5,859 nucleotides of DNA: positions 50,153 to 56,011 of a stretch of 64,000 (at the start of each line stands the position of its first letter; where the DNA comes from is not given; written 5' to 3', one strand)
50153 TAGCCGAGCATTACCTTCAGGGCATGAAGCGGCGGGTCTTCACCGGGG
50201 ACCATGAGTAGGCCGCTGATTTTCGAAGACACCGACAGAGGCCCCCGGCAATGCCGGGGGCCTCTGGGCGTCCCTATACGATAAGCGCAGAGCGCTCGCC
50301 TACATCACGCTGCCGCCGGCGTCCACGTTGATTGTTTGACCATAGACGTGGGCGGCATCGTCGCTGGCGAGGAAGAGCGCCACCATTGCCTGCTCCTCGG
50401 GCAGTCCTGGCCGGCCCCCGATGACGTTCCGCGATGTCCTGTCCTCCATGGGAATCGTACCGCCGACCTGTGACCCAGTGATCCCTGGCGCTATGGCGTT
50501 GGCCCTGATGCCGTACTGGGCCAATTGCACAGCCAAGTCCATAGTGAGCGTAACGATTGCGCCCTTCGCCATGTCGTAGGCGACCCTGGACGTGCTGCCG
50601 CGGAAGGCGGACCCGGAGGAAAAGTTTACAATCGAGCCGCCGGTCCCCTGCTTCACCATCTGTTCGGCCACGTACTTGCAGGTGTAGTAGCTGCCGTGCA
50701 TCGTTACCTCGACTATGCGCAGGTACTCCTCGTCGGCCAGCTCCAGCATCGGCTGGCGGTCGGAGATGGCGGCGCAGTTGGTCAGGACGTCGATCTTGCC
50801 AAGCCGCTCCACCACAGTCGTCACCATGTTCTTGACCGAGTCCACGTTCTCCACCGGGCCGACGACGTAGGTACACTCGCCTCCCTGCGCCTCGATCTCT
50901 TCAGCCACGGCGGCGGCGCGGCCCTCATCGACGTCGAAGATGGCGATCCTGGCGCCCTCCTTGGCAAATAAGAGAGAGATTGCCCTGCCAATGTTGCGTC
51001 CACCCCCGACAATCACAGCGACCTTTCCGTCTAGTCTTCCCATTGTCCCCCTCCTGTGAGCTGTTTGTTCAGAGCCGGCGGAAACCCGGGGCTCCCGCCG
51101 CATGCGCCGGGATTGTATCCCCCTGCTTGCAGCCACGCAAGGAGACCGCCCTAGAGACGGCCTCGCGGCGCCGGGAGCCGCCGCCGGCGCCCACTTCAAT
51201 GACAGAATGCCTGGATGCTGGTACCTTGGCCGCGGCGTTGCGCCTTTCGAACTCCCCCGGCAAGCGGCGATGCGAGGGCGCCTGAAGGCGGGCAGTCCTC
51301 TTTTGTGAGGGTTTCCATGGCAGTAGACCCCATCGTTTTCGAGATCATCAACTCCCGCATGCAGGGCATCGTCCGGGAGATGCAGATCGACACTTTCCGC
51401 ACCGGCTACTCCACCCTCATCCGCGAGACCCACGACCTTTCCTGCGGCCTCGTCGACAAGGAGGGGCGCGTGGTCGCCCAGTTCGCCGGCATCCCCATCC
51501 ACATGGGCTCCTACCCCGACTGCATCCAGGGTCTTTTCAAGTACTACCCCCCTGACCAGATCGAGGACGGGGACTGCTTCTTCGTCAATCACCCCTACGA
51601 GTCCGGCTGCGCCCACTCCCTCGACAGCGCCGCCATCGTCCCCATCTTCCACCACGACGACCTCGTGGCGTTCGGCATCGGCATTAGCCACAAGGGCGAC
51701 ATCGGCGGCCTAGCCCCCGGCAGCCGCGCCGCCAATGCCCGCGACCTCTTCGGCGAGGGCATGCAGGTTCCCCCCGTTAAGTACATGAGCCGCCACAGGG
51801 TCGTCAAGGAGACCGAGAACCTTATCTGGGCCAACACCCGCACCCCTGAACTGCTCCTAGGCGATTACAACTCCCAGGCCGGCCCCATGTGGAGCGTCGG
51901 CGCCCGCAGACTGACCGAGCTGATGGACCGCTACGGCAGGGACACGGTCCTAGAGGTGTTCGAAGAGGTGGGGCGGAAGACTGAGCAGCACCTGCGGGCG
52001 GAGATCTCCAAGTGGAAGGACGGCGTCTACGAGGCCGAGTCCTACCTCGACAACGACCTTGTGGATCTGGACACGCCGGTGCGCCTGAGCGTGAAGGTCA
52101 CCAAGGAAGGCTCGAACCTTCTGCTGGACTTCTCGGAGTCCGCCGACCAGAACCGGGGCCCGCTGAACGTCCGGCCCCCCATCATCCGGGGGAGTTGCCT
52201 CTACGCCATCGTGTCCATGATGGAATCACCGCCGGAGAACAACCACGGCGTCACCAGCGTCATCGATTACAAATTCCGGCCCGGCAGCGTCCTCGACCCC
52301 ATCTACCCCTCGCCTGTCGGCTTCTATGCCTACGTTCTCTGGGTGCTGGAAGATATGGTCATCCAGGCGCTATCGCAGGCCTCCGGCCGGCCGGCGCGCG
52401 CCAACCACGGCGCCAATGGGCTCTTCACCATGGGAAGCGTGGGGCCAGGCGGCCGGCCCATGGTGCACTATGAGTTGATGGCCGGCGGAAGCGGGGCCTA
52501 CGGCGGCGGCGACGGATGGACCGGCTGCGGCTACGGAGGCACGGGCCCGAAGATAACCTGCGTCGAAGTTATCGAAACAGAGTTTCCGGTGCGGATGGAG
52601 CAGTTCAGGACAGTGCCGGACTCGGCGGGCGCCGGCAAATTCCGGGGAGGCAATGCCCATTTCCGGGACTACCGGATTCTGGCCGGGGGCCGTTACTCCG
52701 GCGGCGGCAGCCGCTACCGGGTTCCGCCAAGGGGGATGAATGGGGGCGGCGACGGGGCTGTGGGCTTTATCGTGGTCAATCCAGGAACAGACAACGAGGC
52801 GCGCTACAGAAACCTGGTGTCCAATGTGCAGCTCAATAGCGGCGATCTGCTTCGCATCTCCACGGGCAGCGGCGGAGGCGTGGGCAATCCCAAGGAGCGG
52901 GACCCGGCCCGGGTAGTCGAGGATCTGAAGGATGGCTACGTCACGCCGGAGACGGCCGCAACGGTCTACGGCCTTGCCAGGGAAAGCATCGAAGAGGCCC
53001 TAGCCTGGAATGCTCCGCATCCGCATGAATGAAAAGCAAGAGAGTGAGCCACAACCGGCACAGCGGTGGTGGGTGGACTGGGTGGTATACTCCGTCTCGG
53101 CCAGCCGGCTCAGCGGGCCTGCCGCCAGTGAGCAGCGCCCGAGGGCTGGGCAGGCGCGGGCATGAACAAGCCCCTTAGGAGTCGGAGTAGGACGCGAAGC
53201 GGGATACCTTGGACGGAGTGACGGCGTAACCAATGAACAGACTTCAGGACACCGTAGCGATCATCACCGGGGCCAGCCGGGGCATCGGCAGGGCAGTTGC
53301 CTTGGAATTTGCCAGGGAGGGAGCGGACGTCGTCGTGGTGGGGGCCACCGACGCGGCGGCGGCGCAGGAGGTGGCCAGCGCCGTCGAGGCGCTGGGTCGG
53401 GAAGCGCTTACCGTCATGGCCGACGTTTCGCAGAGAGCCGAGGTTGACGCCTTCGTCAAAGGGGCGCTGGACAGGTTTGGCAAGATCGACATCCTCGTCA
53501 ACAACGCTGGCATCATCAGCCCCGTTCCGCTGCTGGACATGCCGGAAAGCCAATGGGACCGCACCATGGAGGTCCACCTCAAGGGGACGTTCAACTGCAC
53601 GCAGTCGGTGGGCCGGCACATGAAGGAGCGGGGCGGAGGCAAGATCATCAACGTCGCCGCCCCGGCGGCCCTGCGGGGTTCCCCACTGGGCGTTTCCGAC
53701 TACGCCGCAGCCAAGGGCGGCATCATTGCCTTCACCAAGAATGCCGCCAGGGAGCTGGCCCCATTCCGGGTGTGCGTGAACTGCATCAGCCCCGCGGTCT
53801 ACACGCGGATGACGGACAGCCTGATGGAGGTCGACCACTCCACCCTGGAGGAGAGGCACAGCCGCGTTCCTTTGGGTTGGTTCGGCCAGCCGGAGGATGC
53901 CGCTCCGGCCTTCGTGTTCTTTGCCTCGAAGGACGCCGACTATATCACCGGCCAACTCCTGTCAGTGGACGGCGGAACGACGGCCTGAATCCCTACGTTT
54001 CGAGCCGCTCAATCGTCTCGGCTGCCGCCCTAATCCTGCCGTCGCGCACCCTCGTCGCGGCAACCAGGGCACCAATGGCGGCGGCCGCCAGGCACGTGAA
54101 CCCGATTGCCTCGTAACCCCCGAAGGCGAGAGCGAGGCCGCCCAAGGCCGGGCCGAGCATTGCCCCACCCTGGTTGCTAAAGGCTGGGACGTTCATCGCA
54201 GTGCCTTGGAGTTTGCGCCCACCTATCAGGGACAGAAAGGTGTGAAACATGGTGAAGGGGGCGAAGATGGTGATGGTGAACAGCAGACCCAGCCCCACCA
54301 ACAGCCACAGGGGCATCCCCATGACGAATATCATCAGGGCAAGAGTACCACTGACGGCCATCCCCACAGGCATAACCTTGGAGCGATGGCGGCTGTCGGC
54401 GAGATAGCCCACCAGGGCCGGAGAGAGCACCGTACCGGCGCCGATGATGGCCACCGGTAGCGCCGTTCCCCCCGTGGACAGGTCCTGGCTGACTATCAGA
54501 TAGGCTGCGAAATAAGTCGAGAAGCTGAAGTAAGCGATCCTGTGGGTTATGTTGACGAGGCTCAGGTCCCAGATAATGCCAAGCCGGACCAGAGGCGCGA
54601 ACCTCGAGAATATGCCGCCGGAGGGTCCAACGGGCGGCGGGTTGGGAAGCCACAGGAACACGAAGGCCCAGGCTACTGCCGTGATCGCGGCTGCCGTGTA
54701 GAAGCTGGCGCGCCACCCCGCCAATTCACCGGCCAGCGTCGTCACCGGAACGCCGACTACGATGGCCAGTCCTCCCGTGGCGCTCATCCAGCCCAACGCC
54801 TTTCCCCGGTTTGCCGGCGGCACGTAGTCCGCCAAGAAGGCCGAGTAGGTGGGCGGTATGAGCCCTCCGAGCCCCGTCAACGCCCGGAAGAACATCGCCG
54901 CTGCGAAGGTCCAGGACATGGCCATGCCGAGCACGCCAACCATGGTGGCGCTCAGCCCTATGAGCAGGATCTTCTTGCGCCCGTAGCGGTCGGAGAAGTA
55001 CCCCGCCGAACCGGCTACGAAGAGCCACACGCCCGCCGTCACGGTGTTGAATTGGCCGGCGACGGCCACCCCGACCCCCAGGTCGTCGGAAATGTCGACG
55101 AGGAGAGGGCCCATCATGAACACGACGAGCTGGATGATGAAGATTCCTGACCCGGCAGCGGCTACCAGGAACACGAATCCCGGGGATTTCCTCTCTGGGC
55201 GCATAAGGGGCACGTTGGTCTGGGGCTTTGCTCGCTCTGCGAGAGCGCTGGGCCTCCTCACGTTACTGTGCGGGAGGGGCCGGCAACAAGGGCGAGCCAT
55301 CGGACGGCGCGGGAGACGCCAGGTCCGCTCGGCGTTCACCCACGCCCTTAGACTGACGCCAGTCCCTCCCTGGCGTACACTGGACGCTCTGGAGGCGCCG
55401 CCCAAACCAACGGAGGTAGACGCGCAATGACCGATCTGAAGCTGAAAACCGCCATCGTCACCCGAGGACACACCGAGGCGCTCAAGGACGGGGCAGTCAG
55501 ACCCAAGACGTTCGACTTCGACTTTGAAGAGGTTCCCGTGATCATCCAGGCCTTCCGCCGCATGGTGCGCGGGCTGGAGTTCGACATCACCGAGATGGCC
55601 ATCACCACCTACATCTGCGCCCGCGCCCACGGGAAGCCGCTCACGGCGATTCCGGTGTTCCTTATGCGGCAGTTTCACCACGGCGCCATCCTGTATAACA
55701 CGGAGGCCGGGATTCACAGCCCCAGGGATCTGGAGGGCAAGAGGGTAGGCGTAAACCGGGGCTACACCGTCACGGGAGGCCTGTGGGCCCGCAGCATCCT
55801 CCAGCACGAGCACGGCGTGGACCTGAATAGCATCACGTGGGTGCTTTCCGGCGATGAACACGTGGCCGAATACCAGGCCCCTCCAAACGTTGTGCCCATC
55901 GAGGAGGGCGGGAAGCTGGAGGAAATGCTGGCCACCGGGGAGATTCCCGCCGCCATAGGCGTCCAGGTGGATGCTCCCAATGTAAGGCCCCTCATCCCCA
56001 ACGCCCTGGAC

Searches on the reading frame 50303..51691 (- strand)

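Call 24: search_protein_families(library=pfam, proteins=[window:50303-51691:-], max_evalue=0.0001)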
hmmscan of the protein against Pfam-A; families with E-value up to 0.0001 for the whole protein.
window:50303-51691:- (463 aa): 3 families
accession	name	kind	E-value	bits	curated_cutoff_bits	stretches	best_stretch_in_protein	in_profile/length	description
PF13561.12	adh_short_C2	-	6.9e-50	170.3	27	1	232-459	6-234/236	Enoyl-(Acyl carrier protein) reductase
PF00106.31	adh_short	-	8.4e-45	153.1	26.6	1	223-410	1-187/195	short chain dehydrogenase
PF08659.16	KR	-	7.3e-10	39.5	22.6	1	226-379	4-156/180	KR domain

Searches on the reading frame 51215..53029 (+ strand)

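Call 24: search_protein_families(library=pfam, proteins=[window:51215-53029:+], max_evalue=0.0001)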
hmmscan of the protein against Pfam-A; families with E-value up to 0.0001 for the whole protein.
window:51215-53029:+ (605 aa): 1 family
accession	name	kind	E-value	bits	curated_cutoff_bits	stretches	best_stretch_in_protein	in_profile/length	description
PF02538.19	Hydantoinase_B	-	7.2e-137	457.4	26.8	1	38-559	1-519/519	Hydantoinase B/oxoprolinase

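Call 61: search_protein_families(library=ncbifam, proteins=[window:51215-53029:+], max_evalue=0.00001)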
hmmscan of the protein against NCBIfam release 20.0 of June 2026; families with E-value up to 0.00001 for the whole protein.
window:51215-53029:+ (605 aa): 2 families
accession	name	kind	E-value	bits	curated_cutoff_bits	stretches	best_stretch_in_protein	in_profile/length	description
NF050157.1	CapLactmsBetCapB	equivalog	6.8e-66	222.7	1000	1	37-591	1-561/577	caprolactamase subunit beta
NF042976.1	AcphenoCarb_ApcD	equivalog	5.1e-37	127.5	1500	1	31-480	23-481/685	acetophenone carboxylase subunit delta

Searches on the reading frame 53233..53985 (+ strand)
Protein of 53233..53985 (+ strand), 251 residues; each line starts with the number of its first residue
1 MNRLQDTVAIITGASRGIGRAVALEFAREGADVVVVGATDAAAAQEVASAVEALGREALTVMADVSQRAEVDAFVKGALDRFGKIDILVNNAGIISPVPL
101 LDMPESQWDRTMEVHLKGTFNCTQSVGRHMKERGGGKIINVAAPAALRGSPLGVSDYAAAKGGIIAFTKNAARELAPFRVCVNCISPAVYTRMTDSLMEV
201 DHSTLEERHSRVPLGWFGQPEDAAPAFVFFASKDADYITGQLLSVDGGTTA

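Call 24: search_protein_families(library=pfam, proteins=[window:53233-53985:+], max_evalue=0.0001)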
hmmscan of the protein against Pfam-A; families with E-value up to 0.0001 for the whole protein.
window:53233-53985:+ (251 aa): 3 families
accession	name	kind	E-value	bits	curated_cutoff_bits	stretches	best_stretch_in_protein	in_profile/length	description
PF13561.12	adh_short_C2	-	4.3e-61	206.9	27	1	13-250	1-236/236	Enoyl-(Acyl carrier protein) reductase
PF00106.31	adh_short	-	6.6e-56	189.3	26.6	1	8-197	2-190/195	short chain dehydrogenase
PF08659.16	KR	-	2.9e-14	53.8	22.6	1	9-163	3-155/180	KR domain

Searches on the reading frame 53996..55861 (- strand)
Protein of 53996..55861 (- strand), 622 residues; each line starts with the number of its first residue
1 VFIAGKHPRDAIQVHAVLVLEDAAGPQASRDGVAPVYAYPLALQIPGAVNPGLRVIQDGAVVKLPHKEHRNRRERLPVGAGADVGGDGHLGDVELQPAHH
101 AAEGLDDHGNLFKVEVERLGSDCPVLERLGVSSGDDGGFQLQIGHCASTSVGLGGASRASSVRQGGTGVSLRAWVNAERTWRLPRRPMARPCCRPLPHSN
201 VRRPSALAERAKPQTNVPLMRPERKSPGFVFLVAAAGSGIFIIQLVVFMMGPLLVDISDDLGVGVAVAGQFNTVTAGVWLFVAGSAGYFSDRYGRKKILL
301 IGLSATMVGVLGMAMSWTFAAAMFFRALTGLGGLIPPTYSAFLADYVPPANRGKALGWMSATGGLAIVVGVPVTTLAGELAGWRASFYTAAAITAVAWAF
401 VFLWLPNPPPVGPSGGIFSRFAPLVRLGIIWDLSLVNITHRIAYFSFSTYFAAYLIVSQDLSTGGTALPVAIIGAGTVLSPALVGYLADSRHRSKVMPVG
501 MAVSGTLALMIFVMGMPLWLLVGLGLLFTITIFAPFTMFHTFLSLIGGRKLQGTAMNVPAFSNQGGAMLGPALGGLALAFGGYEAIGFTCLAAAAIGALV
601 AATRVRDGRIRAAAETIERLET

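Call 24: search_protein_families(library=pfam, proteins=[window:53996-55861:-], max_evalue=0.0001)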
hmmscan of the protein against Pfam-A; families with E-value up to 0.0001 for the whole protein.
window:53996-55861:- (622 aa): 1 family
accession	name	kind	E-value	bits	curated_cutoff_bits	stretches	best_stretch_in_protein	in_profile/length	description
PF07690.21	MFS_1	-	1.4e-38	133.1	33.4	1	239-556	4-332/347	Major Facilitator Superfamily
